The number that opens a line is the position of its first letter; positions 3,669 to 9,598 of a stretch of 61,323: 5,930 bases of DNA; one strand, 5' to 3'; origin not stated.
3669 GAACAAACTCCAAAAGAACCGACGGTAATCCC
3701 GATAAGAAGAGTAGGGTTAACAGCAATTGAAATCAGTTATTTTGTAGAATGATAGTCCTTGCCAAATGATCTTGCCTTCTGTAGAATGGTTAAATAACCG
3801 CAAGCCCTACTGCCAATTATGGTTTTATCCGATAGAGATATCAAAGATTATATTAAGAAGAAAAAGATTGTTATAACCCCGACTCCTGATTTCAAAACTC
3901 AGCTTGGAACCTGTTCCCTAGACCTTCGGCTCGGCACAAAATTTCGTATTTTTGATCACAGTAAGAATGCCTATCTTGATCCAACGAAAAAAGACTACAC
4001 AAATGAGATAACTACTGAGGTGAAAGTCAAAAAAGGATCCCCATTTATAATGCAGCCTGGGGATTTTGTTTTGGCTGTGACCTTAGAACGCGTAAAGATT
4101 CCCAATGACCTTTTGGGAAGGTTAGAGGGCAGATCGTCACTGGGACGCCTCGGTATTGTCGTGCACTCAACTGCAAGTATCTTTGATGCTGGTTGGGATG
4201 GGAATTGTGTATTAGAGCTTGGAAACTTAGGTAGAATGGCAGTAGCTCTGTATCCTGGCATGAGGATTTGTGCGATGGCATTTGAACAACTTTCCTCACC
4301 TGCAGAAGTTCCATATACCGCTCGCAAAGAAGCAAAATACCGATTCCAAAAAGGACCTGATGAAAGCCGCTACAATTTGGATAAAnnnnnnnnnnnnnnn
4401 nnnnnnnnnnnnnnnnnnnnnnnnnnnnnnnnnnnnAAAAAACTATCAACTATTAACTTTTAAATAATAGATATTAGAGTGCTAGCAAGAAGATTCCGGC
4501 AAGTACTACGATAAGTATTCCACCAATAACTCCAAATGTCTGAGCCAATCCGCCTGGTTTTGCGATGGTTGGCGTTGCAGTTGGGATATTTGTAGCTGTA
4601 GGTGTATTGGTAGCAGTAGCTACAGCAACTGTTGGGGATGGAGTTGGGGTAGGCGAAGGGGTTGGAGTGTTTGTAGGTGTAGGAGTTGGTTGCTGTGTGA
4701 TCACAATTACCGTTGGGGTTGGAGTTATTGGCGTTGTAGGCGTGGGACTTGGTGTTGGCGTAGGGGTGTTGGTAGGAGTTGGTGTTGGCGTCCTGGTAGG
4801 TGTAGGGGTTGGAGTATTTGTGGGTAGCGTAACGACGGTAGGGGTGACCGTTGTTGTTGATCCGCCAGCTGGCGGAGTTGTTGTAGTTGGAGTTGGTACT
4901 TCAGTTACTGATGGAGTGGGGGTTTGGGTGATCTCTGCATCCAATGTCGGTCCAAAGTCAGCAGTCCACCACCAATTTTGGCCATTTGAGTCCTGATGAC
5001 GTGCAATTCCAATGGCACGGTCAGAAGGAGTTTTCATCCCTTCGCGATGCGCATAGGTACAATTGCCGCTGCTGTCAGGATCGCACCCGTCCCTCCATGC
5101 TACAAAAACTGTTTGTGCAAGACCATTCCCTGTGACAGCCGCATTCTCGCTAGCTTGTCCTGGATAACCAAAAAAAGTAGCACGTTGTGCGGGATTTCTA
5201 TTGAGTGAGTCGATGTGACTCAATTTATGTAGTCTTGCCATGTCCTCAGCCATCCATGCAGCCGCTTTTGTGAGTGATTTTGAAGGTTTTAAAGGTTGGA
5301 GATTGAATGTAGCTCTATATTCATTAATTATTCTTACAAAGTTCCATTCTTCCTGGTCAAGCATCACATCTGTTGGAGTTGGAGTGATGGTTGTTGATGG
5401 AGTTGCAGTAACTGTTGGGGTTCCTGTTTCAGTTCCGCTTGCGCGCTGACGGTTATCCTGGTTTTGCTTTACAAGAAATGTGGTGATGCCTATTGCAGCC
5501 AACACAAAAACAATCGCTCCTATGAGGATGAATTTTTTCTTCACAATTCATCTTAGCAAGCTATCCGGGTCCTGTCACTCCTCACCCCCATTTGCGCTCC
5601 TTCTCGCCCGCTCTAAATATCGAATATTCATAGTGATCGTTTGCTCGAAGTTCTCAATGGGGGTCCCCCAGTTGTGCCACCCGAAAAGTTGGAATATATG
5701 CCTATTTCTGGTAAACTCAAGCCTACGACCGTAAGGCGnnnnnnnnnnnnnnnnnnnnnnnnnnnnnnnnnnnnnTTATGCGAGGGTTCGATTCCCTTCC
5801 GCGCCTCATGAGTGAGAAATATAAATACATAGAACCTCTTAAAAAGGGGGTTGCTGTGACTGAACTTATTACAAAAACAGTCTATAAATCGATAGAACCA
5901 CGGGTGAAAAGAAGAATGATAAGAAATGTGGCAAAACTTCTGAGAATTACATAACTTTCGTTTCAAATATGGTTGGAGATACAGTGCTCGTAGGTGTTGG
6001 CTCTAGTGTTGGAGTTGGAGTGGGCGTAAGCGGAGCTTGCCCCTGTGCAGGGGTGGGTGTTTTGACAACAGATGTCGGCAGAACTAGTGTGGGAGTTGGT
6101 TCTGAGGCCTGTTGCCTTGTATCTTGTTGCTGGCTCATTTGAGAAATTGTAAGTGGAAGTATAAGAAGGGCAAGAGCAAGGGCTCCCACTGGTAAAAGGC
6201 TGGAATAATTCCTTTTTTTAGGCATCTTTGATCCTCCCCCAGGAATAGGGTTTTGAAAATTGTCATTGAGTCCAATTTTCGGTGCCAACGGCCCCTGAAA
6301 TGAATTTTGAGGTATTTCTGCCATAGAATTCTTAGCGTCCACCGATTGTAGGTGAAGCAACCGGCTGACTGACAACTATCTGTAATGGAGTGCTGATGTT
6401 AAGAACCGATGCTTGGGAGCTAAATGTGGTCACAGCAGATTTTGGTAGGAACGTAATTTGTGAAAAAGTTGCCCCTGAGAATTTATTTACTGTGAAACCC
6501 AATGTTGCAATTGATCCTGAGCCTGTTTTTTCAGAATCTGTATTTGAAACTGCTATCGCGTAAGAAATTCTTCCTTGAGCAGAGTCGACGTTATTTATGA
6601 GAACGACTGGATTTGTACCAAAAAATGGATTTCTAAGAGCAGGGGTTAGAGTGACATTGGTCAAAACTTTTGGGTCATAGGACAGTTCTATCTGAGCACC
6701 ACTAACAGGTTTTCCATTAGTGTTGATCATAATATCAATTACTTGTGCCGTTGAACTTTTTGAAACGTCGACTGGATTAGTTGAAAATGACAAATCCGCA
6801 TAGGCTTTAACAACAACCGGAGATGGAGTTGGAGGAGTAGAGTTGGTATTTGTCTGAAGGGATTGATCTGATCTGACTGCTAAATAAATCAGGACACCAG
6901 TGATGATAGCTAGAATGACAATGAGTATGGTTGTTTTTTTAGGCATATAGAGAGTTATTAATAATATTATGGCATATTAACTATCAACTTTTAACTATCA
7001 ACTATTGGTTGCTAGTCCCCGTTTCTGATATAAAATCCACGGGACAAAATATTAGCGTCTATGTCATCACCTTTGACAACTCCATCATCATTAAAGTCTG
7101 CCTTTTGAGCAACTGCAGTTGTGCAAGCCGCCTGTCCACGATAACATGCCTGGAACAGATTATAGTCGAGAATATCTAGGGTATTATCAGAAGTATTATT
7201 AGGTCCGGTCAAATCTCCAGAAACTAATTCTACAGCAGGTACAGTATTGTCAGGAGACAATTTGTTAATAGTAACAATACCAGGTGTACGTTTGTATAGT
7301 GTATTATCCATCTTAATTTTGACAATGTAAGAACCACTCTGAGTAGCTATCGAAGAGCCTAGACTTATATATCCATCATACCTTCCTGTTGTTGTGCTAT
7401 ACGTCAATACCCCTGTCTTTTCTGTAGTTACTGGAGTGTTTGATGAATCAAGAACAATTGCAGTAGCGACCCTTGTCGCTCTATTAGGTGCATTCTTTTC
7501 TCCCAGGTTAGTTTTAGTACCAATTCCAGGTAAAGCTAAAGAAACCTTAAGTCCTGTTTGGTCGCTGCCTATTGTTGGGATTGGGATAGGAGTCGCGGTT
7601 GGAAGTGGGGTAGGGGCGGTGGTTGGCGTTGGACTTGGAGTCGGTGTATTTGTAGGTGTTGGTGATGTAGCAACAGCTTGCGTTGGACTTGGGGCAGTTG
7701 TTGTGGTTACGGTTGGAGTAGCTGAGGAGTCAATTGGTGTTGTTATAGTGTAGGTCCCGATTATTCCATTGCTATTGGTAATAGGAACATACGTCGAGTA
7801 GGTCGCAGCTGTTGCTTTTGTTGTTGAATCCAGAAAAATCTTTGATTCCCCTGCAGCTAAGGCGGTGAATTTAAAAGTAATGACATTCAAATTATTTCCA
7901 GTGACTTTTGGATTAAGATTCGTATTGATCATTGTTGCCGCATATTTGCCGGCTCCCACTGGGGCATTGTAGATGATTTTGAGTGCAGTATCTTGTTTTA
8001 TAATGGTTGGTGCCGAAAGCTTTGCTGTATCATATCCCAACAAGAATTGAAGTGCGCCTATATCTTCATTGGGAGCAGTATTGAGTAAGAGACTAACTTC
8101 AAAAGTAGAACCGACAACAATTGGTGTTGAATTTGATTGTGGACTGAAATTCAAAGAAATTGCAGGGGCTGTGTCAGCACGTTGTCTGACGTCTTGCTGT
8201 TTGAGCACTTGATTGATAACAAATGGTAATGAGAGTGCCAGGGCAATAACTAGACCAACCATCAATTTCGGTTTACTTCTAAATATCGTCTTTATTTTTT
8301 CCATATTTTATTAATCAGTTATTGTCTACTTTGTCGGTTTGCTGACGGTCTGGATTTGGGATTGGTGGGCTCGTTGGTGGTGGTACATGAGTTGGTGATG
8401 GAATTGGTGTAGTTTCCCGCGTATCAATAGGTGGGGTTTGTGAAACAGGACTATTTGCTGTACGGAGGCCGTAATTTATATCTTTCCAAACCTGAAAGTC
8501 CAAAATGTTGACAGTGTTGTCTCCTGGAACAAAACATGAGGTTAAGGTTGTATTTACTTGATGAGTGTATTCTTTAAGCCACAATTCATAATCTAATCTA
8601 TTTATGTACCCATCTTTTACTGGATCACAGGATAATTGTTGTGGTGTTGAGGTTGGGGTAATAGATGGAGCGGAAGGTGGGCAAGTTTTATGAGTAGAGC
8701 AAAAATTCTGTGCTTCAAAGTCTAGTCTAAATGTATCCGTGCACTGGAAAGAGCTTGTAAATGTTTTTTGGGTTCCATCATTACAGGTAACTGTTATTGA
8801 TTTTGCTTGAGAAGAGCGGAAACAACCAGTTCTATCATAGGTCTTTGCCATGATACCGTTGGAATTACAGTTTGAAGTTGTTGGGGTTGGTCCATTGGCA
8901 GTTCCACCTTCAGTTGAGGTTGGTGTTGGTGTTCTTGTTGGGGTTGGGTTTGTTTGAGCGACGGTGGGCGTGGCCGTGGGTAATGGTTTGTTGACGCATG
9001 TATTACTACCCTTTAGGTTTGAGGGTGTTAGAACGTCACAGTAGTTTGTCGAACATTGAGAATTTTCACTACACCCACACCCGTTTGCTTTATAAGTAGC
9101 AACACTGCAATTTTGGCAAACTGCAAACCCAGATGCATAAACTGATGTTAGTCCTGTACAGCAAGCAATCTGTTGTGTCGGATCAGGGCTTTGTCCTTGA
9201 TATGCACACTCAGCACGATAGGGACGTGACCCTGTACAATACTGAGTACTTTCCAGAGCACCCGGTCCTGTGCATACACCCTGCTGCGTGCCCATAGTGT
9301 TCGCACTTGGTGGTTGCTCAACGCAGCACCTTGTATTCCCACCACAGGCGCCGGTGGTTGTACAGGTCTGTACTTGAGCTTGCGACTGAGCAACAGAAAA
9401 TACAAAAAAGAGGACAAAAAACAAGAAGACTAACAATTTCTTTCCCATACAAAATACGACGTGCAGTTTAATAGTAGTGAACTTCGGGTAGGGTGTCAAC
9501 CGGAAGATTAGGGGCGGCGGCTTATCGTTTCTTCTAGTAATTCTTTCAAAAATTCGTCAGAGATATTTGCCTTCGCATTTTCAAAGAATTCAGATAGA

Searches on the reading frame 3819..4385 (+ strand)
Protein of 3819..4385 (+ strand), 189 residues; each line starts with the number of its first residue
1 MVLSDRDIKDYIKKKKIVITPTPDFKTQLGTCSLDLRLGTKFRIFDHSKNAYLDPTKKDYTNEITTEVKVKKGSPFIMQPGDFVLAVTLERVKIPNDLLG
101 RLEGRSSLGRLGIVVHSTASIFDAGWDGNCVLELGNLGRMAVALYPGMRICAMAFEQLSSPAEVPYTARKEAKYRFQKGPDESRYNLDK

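Call 24: search_protein_families(library=pfam, proteins=[window:3819-4385:+], max_evalue=0.001)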
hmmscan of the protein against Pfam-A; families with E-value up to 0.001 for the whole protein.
window:3819-4385:+ (189 aa): 4 families
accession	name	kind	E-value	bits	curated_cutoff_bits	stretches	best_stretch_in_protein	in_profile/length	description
PF22769.1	DCD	-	1.7e-46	158.5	27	1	2-158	1-153/153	dCTP deaminase-like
PF00692.24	dUTPase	-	3.7e-08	33.6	22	1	76-180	24-125/129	dUTPase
PF06559.16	DCD_N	-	1.9e-06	28.3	21.4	1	2-150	4-155/164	2'-deoxycytidine 5'-triphosphate deaminase (DCD) N-terminal domain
PF22569.1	DCD_C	-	0.00054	19.8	22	0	42-177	44-184/192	2'-deoxycytidine 5'-triphosphate deaminase (DCD), C-terminal domain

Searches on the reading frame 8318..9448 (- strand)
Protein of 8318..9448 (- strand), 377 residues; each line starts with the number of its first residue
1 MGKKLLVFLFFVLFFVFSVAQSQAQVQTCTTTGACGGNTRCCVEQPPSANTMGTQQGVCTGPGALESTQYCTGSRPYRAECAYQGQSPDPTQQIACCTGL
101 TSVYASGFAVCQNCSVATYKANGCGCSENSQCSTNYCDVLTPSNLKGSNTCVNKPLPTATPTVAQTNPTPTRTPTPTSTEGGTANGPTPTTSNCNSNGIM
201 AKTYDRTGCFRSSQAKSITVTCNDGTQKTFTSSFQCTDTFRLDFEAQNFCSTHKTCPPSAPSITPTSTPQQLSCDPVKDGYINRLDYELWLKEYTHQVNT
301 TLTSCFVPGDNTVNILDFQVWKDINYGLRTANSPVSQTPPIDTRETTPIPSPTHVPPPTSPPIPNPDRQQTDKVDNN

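Call 4: search_protein_families(library=pfam, proteins=[window:8318-9448:-], max_evalue=1)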
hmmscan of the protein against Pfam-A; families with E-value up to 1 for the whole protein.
window:8318-9448:- (377 aa): 0 families

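Call 5: search_protein_families(library=ncbifam, proteins=[window:8318-9448:-], max_evalue=10)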
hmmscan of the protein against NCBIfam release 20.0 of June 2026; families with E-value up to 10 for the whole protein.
window:8318-9448:- (377 aa): 0 families
